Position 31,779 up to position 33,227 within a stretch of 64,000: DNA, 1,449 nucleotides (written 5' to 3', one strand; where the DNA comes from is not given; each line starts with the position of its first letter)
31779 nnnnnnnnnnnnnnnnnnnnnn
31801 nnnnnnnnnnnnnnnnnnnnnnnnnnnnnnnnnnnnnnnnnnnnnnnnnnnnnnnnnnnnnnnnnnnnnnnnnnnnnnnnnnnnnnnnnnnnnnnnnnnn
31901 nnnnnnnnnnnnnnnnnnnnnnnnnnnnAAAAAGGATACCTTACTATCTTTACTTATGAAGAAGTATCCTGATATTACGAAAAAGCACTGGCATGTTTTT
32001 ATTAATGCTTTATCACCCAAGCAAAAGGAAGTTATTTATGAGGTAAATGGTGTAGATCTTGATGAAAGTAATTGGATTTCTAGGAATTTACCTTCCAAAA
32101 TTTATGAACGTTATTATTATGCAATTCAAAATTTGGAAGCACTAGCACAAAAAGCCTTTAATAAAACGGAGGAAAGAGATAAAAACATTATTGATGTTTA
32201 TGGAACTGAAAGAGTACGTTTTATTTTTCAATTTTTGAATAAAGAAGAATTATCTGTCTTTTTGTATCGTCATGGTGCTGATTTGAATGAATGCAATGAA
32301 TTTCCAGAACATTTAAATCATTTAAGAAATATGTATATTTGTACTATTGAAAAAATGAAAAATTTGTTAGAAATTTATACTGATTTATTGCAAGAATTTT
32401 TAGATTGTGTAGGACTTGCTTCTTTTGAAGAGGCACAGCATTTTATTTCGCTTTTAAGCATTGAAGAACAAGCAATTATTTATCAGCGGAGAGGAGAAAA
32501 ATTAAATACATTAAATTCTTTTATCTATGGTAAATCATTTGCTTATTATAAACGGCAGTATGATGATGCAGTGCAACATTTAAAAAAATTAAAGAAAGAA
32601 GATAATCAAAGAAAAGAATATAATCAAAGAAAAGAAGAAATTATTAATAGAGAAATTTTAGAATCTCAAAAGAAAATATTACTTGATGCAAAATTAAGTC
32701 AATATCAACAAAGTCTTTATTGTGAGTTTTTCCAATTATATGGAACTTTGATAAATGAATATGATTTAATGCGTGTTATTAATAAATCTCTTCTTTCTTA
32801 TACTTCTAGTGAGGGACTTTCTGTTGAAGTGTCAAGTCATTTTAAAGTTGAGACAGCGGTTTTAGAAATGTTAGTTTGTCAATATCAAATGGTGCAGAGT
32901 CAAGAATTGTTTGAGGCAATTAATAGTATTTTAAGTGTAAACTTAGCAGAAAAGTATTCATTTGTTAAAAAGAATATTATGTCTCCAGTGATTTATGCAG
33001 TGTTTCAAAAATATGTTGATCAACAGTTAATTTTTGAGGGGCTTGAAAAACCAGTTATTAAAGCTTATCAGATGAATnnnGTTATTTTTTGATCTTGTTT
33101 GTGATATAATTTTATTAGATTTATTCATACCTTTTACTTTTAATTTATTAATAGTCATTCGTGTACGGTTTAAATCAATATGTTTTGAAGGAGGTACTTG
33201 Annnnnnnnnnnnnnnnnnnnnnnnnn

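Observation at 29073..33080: Giant (1336-aa) sigma-70-family protein embedded in the division/cell-wall cluster between ftsW and murG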

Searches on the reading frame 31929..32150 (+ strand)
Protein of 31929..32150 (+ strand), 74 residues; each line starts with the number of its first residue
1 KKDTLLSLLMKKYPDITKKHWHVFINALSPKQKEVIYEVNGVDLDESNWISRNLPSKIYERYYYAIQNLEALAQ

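Call 55: search_protein_representatives(alignment_id=A5)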
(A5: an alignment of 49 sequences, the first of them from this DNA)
Query: 49 sequences, 74 profile positions. Proteins with E-value up to 0.001 (for the whole library): 419; up to 1e-10: 205; up to 1e-30: 59. The best 150 are listed.
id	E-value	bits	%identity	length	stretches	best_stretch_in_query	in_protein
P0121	3.4e-149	501.2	-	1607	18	5-73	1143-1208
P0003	2.1e-137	463.4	-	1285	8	1-73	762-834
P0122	5.4e-124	420.5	-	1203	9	3-74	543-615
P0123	1.9e-122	415.5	-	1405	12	2-73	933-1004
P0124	7.5e-122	413.6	-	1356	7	5-74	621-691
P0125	5.3e-111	378.9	-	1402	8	1-73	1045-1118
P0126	2.0e-102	351.3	-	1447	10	2-74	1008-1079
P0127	2.1e-99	341.7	-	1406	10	1-74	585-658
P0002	1.1e-98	339.4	-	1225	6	1-73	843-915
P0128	1.3e-96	332.7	-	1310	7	4-73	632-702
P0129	3.8e-94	324.9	-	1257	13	3-71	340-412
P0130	2.3e-92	319.1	-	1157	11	4-69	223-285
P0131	1.1e-80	281.7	-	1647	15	1-73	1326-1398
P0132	2.7e-75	264.4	-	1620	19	3-61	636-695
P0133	1.1e-70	249.7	-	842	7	1-72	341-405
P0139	1.1e-56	204.9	-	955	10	2-63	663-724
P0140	1.1e-55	201.6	-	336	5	7-74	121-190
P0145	7.9e-48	176.4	-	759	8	16-71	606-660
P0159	9.3e-39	147.4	-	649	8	5-52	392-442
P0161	3.9e-37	142.2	-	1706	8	3-47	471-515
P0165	2.7e-34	133.1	-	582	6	8-74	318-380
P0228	8.3e-20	86.7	-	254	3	8-73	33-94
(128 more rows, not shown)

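Call 60: search_protein_families(library=pfam, proteins=[P0121, P0129, P0159, P0161, P0139, P0140, P0228, P0145, P0165], max_evalue=0.001)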
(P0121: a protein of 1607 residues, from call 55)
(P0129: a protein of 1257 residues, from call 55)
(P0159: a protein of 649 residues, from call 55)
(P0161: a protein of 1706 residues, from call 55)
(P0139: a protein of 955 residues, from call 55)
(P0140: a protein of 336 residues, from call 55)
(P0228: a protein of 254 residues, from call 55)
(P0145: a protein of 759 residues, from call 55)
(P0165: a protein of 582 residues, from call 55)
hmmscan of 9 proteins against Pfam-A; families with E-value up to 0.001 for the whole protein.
P0121 (1607 aa): 3 families
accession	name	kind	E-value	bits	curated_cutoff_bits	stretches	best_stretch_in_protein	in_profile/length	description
PF08281.18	Sigma70_r4_2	-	9.3e-13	48.1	25.7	0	366-396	2-32/54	Sigma-70, region 4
PF04545.22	Sigma70_r4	-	2.6e-10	40.1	24.1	0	509-527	1-19/50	Sigma-70, region 4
PF18039.7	UBA_6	-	1.3e-05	25.6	23.5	0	363-376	13-26/42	UBA-like domain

P0129 (1257 aa): 1 family
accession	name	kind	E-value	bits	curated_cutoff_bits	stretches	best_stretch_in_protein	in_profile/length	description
PF08281.18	Sigma70_r4_2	-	0.00032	20.7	25.7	0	956-977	2-23/54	Sigma-70, region 4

P0159 (649 aa): 5 families
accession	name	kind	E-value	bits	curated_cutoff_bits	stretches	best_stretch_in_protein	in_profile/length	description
PF04545.22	Sigma70_r4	-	8.8e-25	86.4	24.1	0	13-48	1-32/50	Sigma-70, region 4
PF08281.18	Sigma70_r4_2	-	1.7e-11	44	25.7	0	86-141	2-53/54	Sigma-70, region 4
PF24905.1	TTC3_9th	-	6.3e-09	35.9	27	0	74-100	7-33/60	TTC3, helical domain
PF04539.22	Sigma70_r3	-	8.2e-06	26.3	25.3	0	516-562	22-68/78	Sigma-70 region 3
PF08280.17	HTH_Mga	-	0.00064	20.1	23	0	432-455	17-40/59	M protein trans-acting positive regulator (MGA) HTH domain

P0161 (1706 aa): 19 families
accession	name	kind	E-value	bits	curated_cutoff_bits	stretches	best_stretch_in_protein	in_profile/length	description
PF04545.22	Sigma70_r4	-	6e-35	119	24.1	1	211-262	2-50/50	Sigma-70, region 4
PF08281.18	Sigma70_r4_2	-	1.2e-19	70.1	25.7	0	393-449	2-54/54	Sigma-70, region 4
PF04542.20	Sigma70_r2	-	6e-13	48.8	24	1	43-113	1-69/71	Sigma-70 region 2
PF07719.23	TPR_2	-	2.9e-10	39.9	27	0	1195-1227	2-34/34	Tetratricopeptide repeat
PF13424.12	TPR_12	-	4.9e-10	39.9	30.1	1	1196-1253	5-70/77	Tetratricopeptide repeat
PF00515.34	TPR_1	-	8.8e-10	38.4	27.8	0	1234-1254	7-27/34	Tetratricopeptide repeat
PF25062.1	ARM_TT21_N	-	3.3e-09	37.3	40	1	1194-1315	100-220/222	Tetratricopeptide repeat protein 21 N-terminal ARM repeat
PF14559.12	TPR_19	-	2.4e-08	34.6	25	1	1239-1295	2-57/68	Tetratricopeptide repeat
PF13181.12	TPR_8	-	7.3e-08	32.4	25.7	0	1336-1363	6-33/34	Tetratricopeptide repeat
PF13428.12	TPR_14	-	1.7e-07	31.6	23.5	0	1269-1304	7-42/44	Tetratricopeptide repeat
PF24575.1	TPR_Slam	-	3.4e-07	31.1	35.2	1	1257-1318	41-102/104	Surface lipoprotein assembly modifier, N-terminal TPR repeats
PF12895.13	ANAPC3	-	7.7e-06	26.6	27.2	0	1240-1315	1-74/82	Anaphase-promoting complex, cyclosome, subunit 3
PF13432.12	TPR_16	-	1.2e-05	26.1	32.7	0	1200-1253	3-56/65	Tetratricopeptide repeat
PF13431.12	TPR_17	-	2.1e-05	24.8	24.4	0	1217-1249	2-34/34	Tetratricopeptide repeat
PF13174.12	TPR_6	-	3.1e-05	24.8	26.3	0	1270-1294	7-31/33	Tetratricopeptide repeat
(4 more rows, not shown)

P0139 (955 aa): 3 families
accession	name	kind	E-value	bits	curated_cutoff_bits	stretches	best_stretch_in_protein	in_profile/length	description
PF04545.22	Sigma70_r4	-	6.8e-33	112.4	24.1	0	449-467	2-20/50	Sigma-70, region 4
PF08281.18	Sigma70_r4_2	-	5.7e-23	80.8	25.7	0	762-797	2-37/54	Sigma-70, region 4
PF18039.7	UBA_6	-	3.1e-05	24.3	23.5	0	34-47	13-26/42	UBA-like domain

P0140 (336 aa): 1 family
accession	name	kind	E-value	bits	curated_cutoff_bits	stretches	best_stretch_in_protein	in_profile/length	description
PF08281.18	Sigma70_r4_2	-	8.7e-09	35.3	25.7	0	133-159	2-28/54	Sigma-70, region 4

P0228 (254 aa): 12 families
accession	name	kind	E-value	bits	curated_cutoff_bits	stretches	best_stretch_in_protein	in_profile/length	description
PF13684.11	FakA-like_C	-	2.4e-08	34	23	0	16-84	132-196/216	Fatty acid kinase subunit A-like, C-terminal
PF20196.3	DUF6559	-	3.4e-07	30.8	27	0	91-155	7-73/126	Family of unknown function (DUF6559)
PF12024.13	DUF3512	-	7.4e-07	29.6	23.4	0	42-66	114-138/186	Domain of unknown function (DUF3512)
PF18039.7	UBA_6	-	7.5e-06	26.3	23.5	0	38-51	13-26/42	UBA-like domain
PF13233.12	Complex1_LYR_2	-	7.6e-06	27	22.3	0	168-211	6-43/80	Complex1_LYR-like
PF03448.22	MgtE_N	-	1.6e-05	25.8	25.9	0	28-82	3-57/102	MgtE intracellular N domain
PF07337.16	CagY_M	-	2.5e-05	24.2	21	0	125-136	20-31/32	DC-EC Repeat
PF17944.6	Arg_decarbox_C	-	3.2e-05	24.8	23.3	0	117-144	20-46/51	Arginine decarboxylase C-terminal helical extension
PF04545.22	Sigma70_r4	-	3.6e-05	23.6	24.1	0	202-221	2-21/50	Sigma-70, region 4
PF08713.17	DNA_alkylation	-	8.7e-05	22.7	21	0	45-115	3-63/213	DNA alkylation repair enzyme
PF08281.18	Sigma70_r4_2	-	0.00034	20.6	25.7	0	196-222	2-28/54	Sigma-70, region 4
PF06435.16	DUF1079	-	0.00042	20.7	27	0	31-50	4-22/31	Repeat of unknown function (DUF1079)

P0145 (759 aa): 1 family
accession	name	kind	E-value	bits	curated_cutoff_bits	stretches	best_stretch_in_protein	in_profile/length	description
PF18603.7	LAL_C2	-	0.00014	22.5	29.4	0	182-208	43-69/78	L-amino acid ligase C-terminal domain 2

P0165 (582 aa): 2 families
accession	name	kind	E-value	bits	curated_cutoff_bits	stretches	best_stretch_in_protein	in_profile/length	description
PF08281.18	Sigma70_r4_2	-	3.4e-09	36.7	25.7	0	251-277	2-28/54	Sigma-70, region 4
PF04545.22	Sigma70_r4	-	4.8e-08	32.8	24.1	0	257-276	2-21/50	Sigma-70, region 4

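Call 66: find_encoding_contigs(protein=P0127, flank=10000, max_places=2)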
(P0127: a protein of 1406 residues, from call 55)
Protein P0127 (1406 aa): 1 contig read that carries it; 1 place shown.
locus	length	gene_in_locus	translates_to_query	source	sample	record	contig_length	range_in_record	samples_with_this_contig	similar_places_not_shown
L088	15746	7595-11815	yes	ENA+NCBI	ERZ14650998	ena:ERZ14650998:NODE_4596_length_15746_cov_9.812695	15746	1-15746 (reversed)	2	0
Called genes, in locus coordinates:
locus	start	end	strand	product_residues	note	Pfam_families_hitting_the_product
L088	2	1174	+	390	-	?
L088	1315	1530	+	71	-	PF04964:Flp_Fap (weak)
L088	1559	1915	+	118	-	PF07811:TadE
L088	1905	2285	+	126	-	-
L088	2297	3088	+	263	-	PF01656:CbiA, PF10609:ParA (weak), PF13614:AAA_31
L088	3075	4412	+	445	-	PF00437:T2SSE, PF27713:UCP018868 (weak)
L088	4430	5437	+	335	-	PF00482:T2SSF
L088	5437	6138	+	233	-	PF00482:T2SSF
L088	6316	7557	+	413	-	PF04542:Sigma70_r2, PF04545:Sigma70_r4 (weak)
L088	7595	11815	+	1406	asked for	PF04542:Sigma70_r2, PF04539:Sigma70_r3, PF04545:Sigma70_r4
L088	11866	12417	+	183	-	PF01330:RuvA_N, PF14520:HHH_5, PF07499:RuvA_C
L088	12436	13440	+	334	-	PF05496:RuvB_N, PF13173:AAA_14 (weak), PF00004:AAA, PF07728:AAA_5, PF17864:AAA_lid_4, PF05491:WHD_RuvB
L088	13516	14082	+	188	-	-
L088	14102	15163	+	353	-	PF02547:Queuosine_synth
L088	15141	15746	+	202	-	?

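Call 67: find_encoding_contigs(protein=P0121, flank=10000, max_places=2)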
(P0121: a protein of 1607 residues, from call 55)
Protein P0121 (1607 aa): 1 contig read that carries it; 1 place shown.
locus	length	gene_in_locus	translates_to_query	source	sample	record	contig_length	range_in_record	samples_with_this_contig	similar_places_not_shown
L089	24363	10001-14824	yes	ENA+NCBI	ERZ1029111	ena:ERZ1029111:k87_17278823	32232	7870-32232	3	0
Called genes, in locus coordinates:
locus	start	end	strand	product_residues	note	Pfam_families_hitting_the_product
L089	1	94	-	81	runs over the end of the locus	-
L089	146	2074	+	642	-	PF03717:PBP_dimer, PF00905:Transpeptidase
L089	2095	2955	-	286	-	-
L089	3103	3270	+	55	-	PF00471:Ribosomal_L33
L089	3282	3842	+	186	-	PF08207:EFP_N, PF01132:EFP, PF09285:Elong-fact-P_C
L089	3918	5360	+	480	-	PF03486:HI0933_like (faint), PF07992:Pyr_redox_2 (faint), PF21688:FAD-depend_C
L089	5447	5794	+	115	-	PF07811:TadE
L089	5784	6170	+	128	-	-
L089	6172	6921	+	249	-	PF00142:Fer4_NifH (weak), PF01656:CbiA, PF10609:ParA (weak), PF13614:AAA_31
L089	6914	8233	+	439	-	PF00437:T2SSE, PF27713:UCP018868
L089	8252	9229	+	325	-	PF00482:T2SSF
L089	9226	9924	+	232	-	PF00482:T2SSF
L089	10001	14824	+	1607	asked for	PF04545:Sigma70_r4 (faint), PF08281:Sigma70_r4_2 (faint), PF18039:UBA_6 (faint)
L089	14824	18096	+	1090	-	PF04542:Sigma70_r2, PF04539:Sigma70_r3, PF04545:Sigma70_r4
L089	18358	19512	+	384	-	PF01098:FTSW_RODA_SPOVE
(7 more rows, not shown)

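Call 84: find_encoding_contigs(protein=P0124, flank=10000, max_places=2)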
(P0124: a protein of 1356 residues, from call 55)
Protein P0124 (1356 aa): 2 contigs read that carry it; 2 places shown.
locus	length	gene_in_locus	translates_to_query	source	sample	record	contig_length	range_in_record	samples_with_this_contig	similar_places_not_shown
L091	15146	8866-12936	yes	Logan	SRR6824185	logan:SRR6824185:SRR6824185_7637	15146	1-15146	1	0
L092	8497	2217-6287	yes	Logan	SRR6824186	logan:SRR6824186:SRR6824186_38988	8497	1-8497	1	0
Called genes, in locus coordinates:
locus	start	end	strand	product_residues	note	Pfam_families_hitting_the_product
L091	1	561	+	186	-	?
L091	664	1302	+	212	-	PF02390:Methyltransf_4, PF13847:Methyltransf_31 (faint), PF13649:Methyltransf_25 (weak)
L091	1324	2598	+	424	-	PF01018:GTP1_OBG, PF02421:FeoB_N (weak), PF01926:MMR_HSR1, PF09269:DUF1967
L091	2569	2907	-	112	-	PF02643:DUF192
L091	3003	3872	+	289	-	PF04055:Radical_SAM, PF13353:Fer4_12 (weak)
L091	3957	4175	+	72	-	PF04964:Flp_Fap (weak)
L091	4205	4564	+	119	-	PF07811:TadE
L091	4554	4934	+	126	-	-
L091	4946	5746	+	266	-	PF01656:CbiA, PF10609:ParA (weak), PF13614:AAA_31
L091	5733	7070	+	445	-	PF00437:T2SSE, PF27713:UCP018868 (weak)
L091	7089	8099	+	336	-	PF00482:T2SSF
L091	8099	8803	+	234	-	PF18568:COS (faint), PF00482:T2SSF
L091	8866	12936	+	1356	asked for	PF00140:Sigma70_r1_2 (weak), PF04542:Sigma70_r2, PF04539:Sigma70_r3, PF04545:Sigma70_r4, PF08281:Sigma70_r4_2 (faint)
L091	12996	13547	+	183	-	PF01330:RuvA_N, PF14520:HHH_5, PF07499:RuvA_C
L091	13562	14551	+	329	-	PF05496:RuvB_N, PF00004:AAA, PF07728:AAA_5 (weak), PF13173:AAA_14 (weak), PF17864:AAA_lid_4, PF05491:WHD_RuvB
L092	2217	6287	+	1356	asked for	PF00140:Sigma70_r1_2 (weak), PF04542:Sigma70_r2, PF04539:Sigma70_r3, PF04545:Sigma70_r4, PF08281:Sigma70_r4_2 (faint)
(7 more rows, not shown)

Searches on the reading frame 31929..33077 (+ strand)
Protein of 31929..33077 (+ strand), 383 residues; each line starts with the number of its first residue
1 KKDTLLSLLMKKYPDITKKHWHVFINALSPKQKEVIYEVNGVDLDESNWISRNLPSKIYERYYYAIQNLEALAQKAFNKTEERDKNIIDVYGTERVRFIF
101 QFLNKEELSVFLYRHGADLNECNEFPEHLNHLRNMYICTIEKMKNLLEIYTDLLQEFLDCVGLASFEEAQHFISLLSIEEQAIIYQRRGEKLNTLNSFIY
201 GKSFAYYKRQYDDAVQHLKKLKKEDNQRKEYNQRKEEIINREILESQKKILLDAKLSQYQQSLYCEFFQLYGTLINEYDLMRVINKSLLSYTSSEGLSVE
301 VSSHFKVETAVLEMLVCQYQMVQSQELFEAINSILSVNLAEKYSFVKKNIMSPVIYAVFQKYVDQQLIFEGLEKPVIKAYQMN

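Call 58: predict_structure(alignment_id=A4)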
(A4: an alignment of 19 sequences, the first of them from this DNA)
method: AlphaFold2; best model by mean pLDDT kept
length: 383 residues; sequences in the alignment: 19
mean_pLDDT: 87.7   pTM: 0.47
mean pLDDT of the five models: 87.7, 87.6, 86.6, 85.9, 85.9
residues with pLDDT >= 90: 207; 70-90: 148; 50-70: 20; < 50: 8
segments of 3 or more residues with pLDDT < 50: 79-84
pLDDT, mean of each block of 10 residues (from residue 1): 82 87 93 90 78 73 94 72 65 85 92 89 81 89 86 92 96 97 94 86 92 98 97 97 96 93 96 94 95 88 93 93 89 83 81 86 87 63 47
secondary structure, 60 per line:
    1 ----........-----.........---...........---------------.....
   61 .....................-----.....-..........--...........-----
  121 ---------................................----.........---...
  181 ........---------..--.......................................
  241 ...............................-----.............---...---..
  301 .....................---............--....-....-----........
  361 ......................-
elements in order: H5-12 H18-26 H30-40 H56-81 H87-91 H93-102 H105-115 H130-161 H166-174 H178-188 H204-271 H277-289 H299-321 H325-336 H339-342 H344-347 H353-382

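Call 81: fold_search(model_id=the predicted structure, library=pdb)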
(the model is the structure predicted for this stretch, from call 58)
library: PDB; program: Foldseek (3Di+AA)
matches with E <= 10: 78; with E <= 0.001: 0
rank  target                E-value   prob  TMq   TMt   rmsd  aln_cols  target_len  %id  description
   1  6n58_L                1.4e+00  0.10  0.16  0.12  33.3       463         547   10  Cryo-EM structure of Escherichia coli RNAP polymerase bound with TraR in conformation II (released 2020-02-26)
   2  8toe_L                1.5e+00  0.08  0.14  0.12  30.8       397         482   14  Escherichia coli RNA polymerase unwinding intermediate (I1c) at the lambda PR promoter (released 2024-07-03)
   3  7p3x_A                1.9e+00  0.08  0.14  0.11  25.9       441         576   12  Homology model of the full-length AP-3 complex in a compact open conformation (released 2021-09-29)
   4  7szj_F                2.0e+00  0.08  0.14  0.12  28.6       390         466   11  Cryo-EM structure of Rifamycin bound to E. coli RNAP and rrnBP1 promoter complex (released 2022-07-13)
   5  6oul_L                2.2e+00  0.06  0.14  0.12  31.7       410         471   11  Cryo-EM structure of Escherichia coli RNAP polymerase bound to rpsTP2 promoter DNA (released 2020-02-26)
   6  4ljz_L                2.5e+00  0.05  0.14  0.12  32.4       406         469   13  Crystal Structure Analysis of the E.coli holoenzyme (released 2013-11-13)
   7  9rgx_A                2.6e+00  0.21  0.12  0.32   7.8       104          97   12  X-ray crystal structure of a de novo designed single-chain antiparallel 3-helix coiled-coil bundle, sc-apCC3-ACW (released 2025-09-03)
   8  3zc0_A                2.6e+00  0.18  0.19  0.32  33.7       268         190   13  Structure of AfC3PO - duplex RNA complex (released 2013-01-23)
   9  6n57_L                2.6e+00  0.06  0.14  0.10  34.9       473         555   10  Cryo-EM structure of Escherichia coli RNAP polymerase bound with TraR in conformation I (released 2020-02-26)
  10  1sc5_A                2.9e+00  0.11  0.13  0.20  21.9       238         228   13  Sigma-28(FliA)/FlgM complex (released 2004-04-06)
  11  8to6_L                3.1e+00  0.07  0.17  0.14  29.7       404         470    9  Escherichia coli RNA polymerase unwinding intermediate (I1d) at the lambda PR promoter (released 2024-07-03)
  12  6vjs_X                3.3e+00  0.03  0.11  0.10  25.5       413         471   11  Escherichia coli RNA polymerase and ureidothiophene-2-carboxylic acid complex (released 2020-10-07)
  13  8z9x_A                3.3e+00  0.03  0.11  0.08  43.8       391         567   16  Cryo-EM structure of Phytanoyl-CoA-bound human very long-chain fatty acid ABC transporter ABCD3 (released 2024-09-18)
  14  6ldi_F                3.4e+00  0.03  0.12  0.11  31.4       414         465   10  The cryo-EM structure of E. coli CueR transcription activation complex (released 2020-09-30)
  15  9rgx_B                3.9e+00  0.15  0.12  0.31   7.8       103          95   13  X-ray crystal structure of a de novo designed single-chain antiparallel 3-helix coiled-coil bundle, sc-apCC3-ACW (released 2025-09-03)
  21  1rp3_G                4.6e+00  0.06  0.11  0.17  21.2       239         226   15  Cocrystal structure of the flagellar sigma/anti-sigma complex, Sigma-28/FlgM (released 2004-04-06)
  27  1rp3_E                5.1e+00  0.08  0.13  0.21  20.9       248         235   14  Cocrystal structure of the flagellar sigma/anti-sigma complex, Sigma-28/FlgM (released 2004-04-06)
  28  1rp3_C                5.1e+00  0.07  0.12  0.19  20.8       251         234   14  Cocrystal structure of the flagellar sigma/anti-sigma complex, Sigma-28/FlgM (released 2004-04-06)
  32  1rp3_A                5.3e+00  0.06  0.11  0.17  20.5       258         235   14  Cocrystal structure of the flagellar sigma/anti-sigma complex, Sigma-28/FlgM (released 2004-04-06)
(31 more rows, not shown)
